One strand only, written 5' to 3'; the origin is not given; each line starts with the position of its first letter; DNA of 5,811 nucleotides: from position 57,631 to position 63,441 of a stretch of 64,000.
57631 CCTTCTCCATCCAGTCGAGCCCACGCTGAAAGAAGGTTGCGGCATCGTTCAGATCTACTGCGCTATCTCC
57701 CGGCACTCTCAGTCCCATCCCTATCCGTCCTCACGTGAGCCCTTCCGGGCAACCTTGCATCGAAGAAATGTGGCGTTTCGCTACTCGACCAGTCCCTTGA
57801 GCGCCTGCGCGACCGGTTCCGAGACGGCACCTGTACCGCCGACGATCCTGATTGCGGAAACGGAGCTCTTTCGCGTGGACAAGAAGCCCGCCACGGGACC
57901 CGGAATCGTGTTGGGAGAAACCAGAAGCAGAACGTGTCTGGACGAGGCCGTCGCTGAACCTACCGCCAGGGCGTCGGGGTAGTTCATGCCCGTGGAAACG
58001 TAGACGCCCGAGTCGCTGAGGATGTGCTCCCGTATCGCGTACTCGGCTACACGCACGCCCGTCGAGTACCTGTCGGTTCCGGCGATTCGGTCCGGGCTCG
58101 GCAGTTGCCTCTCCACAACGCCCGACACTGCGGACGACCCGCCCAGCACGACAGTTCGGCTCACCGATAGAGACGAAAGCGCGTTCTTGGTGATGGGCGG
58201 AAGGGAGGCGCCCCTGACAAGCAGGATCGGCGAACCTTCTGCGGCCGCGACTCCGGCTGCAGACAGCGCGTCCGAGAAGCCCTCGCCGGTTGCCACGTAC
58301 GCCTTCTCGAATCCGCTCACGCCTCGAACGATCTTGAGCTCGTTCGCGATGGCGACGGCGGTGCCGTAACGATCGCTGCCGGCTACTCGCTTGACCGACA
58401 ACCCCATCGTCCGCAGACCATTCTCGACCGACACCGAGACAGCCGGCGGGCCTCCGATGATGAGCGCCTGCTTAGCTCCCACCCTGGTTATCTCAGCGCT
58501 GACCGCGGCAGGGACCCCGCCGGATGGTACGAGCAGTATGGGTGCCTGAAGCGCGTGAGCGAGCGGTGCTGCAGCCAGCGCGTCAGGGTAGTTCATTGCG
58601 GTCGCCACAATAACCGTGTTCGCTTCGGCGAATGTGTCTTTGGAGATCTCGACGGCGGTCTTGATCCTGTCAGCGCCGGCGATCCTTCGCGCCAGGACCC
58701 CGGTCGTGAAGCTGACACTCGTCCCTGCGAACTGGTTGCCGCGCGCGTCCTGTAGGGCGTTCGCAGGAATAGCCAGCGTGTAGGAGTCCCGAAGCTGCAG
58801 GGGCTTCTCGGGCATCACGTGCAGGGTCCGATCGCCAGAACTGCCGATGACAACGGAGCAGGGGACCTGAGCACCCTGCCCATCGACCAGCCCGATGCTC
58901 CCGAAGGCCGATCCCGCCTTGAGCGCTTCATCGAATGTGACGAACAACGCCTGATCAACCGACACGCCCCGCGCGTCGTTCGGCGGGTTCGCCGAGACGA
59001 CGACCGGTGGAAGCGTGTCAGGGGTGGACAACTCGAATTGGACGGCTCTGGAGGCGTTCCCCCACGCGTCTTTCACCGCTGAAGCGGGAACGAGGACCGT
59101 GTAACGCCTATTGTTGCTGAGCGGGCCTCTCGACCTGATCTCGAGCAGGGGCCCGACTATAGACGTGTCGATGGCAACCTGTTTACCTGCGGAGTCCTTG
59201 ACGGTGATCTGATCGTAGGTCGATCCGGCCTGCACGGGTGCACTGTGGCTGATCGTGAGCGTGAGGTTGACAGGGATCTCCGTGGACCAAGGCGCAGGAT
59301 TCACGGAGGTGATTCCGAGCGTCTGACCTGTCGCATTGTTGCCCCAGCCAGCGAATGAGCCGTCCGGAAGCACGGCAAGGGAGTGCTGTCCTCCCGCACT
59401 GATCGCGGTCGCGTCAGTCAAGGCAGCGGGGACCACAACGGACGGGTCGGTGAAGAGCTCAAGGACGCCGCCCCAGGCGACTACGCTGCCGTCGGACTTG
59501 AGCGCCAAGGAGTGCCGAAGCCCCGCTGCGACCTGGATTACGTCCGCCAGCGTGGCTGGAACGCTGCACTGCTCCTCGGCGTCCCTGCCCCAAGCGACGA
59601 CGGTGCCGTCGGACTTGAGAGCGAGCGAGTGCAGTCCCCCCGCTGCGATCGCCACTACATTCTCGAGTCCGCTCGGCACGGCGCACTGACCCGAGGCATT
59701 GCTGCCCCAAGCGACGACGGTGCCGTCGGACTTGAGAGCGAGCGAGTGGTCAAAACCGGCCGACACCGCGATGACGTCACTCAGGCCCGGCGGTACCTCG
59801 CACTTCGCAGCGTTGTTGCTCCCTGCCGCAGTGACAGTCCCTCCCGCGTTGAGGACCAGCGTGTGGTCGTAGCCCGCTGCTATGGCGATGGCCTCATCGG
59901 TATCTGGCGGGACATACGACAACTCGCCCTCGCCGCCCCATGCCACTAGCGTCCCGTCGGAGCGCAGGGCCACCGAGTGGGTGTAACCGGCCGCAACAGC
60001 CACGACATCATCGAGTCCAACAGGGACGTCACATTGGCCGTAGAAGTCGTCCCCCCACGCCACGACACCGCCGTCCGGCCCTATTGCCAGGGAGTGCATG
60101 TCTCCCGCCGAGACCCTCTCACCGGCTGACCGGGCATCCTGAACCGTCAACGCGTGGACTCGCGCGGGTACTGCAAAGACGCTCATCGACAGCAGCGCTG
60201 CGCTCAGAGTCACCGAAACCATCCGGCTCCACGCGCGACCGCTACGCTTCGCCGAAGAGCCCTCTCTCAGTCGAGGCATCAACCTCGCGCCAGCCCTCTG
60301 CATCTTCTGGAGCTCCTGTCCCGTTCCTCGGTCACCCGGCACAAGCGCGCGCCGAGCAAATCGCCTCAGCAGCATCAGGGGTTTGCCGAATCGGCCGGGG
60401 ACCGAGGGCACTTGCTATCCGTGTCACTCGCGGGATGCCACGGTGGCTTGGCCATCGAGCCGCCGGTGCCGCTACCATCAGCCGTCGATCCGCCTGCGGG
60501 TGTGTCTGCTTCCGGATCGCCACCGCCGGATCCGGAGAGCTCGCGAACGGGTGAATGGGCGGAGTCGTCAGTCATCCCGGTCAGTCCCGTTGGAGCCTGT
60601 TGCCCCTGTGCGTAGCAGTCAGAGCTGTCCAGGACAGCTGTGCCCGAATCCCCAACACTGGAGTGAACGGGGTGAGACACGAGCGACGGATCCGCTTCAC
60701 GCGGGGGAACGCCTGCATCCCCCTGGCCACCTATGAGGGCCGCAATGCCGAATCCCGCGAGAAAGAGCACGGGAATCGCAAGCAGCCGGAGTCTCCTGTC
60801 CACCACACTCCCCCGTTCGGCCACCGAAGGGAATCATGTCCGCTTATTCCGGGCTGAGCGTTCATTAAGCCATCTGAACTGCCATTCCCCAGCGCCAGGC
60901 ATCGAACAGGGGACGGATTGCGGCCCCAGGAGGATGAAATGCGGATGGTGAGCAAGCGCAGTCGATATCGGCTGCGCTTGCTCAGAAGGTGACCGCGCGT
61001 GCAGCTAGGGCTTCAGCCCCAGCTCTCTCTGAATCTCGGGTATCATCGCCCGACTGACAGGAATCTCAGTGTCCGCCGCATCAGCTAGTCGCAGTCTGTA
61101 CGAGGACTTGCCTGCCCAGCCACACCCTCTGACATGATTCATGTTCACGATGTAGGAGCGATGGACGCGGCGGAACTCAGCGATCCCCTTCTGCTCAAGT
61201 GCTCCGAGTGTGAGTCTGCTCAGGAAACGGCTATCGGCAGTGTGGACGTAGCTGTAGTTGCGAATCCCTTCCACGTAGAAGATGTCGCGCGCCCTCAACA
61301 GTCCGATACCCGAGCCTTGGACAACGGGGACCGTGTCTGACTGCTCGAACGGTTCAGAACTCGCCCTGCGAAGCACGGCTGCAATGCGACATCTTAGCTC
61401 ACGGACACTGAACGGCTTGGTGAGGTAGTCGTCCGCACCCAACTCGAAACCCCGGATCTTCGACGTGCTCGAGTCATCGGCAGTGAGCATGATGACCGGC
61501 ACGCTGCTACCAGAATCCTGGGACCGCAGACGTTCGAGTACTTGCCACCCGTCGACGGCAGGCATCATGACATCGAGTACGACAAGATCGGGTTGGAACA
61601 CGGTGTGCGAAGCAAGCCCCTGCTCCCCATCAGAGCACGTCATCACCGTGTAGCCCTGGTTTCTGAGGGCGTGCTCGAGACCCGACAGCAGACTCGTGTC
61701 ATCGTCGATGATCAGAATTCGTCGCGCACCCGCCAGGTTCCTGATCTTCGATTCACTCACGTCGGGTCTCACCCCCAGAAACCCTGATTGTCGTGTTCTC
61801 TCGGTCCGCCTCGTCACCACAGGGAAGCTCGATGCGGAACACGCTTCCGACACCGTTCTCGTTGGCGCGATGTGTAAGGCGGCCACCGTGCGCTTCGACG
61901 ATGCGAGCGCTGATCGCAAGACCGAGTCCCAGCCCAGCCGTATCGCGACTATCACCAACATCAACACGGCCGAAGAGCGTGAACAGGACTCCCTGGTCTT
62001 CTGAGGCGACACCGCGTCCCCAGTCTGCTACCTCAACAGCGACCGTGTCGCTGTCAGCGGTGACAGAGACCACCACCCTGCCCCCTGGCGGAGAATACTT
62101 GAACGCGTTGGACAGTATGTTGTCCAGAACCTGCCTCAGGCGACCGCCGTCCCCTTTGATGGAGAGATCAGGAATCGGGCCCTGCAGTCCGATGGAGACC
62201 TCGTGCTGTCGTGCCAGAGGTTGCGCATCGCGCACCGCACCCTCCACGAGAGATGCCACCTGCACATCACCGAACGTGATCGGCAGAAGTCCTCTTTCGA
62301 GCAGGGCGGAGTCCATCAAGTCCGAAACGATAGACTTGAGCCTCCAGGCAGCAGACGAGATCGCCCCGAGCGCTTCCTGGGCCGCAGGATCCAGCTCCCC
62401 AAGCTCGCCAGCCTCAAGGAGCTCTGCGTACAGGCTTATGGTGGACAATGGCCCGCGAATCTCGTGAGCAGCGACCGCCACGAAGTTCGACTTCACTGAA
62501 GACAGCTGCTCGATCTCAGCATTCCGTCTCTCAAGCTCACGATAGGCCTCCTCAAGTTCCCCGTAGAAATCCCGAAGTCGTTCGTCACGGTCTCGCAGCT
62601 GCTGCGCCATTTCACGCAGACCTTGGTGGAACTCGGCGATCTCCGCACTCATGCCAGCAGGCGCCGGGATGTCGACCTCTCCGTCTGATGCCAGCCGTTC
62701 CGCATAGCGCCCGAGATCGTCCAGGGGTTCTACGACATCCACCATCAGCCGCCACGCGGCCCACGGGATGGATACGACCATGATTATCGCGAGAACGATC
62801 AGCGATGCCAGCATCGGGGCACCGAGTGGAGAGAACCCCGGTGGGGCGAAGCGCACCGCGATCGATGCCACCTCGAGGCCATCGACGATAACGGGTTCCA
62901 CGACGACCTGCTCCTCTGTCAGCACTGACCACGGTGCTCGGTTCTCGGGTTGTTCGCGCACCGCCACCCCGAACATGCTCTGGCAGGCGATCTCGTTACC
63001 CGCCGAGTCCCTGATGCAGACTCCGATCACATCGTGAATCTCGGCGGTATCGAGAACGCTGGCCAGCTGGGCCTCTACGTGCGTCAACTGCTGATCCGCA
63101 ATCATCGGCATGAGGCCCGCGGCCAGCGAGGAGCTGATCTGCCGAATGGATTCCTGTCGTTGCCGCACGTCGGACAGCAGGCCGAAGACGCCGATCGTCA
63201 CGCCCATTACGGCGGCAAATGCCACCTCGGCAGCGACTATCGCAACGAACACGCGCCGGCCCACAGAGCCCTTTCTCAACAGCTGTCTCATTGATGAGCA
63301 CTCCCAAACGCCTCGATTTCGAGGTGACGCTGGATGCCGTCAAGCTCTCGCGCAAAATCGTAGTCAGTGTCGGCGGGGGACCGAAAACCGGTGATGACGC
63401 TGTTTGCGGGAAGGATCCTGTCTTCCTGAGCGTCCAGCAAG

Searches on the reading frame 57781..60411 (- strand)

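Call 60: search_protein_families(library=pfam, proteins=[window:57781-60411:-], max_evalue=0.0001)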
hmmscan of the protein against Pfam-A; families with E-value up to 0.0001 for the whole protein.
window:57781-60411:- (876 aa): 5 families
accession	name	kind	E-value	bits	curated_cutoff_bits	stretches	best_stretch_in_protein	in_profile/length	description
PF25390.1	WD40_RLD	-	1.5e-59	202.6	150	2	98-282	92-330/363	RCC1-like domain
PF13540.12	RCC1_2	-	4.3e-58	192.2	22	7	213-242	1-30/30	Regulator of chromosome condensation (RCC1) repeat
PF04122.17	CW_binding_2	-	2.5e-49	166.1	24.9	3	576-663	1-73/73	Cell wall binding domain 2 (CWB2)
PF13205.12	Big_5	-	1.1e-32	113.3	23.6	2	465-570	1-105/105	Bacterial Ig-like domain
PF00415.24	RCC1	-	6.2e-12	46.3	21.7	0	229-264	1-49/50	Regulator of chromosome condensation (RCC1) repeat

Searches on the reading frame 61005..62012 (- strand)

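Call 60: search_protein_families(library=pfam, proteins=[window:61005-62012:-], max_evalue=0.0001)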
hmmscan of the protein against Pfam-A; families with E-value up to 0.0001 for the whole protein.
window:61005-62012:- (335 aa): 2 families
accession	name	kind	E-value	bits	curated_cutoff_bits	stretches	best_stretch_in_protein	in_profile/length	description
PF00072.30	Response_reg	-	1.6e-29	102.8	30.2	1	99-210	1-110/111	Response regulator receiver domain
PF04397.21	LytTR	-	4.1e-18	65.8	22.6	1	238-330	5-96/98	LytTr DNA-binding domain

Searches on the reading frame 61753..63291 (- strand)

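Call 60: search_protein_families(library=pfam, proteins=[window:61753-63291:-], max_evalue=0.0001)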
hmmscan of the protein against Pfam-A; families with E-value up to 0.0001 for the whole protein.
window:61753-63291:- (512 aa): 3 families
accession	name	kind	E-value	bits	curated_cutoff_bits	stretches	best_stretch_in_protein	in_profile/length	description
PF02518.31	HATPase_c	-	5.5e-24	85.2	26.4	1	380-491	1-109/111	Histidine kinase-, DNA gyrase B-, and HSP90-like ATPase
PF00512.31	HisKA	-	3.4e-14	53.1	26.9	1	267-333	2-65/66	His Kinase A (phospho-acceptor) domain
PF13581.12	HATPase_c_2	-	8.3e-05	23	27.4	0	385-466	32-110/127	Histidine kinase-like ATPase domain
